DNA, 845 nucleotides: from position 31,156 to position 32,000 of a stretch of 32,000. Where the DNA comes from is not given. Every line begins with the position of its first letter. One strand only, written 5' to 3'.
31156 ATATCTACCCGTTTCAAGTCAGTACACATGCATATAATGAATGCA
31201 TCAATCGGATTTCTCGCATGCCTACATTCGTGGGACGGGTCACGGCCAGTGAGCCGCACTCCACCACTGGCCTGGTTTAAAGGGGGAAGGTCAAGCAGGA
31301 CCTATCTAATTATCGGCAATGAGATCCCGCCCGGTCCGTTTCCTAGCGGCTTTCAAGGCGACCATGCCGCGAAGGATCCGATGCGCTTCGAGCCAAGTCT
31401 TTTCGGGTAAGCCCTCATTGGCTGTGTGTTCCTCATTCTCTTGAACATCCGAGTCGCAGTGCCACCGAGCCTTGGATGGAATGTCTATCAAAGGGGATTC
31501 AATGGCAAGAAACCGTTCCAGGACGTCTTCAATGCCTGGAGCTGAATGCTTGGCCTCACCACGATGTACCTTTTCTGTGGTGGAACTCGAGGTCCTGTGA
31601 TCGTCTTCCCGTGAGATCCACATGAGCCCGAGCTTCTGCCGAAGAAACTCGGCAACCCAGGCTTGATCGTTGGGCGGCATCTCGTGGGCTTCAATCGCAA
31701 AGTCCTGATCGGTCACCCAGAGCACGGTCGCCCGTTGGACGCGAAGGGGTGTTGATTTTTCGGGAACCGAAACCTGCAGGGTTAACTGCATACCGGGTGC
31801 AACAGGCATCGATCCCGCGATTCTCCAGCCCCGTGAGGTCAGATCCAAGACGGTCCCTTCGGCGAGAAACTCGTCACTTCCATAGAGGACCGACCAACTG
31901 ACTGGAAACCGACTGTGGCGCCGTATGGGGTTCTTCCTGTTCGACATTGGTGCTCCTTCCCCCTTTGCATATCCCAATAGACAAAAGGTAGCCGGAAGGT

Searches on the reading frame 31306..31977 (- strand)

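Call 54: search_protein_families(library=pfam, proteins=[window:31306-31977:-], max_evalue=0.001)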
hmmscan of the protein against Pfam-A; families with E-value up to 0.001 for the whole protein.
window:31306-31977:- (223 aa): 1 family
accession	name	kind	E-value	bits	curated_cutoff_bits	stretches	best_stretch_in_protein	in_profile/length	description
PF07238.19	PilZ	-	1.5e-05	25.7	22.5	1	18-113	2-101/102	PilZ domain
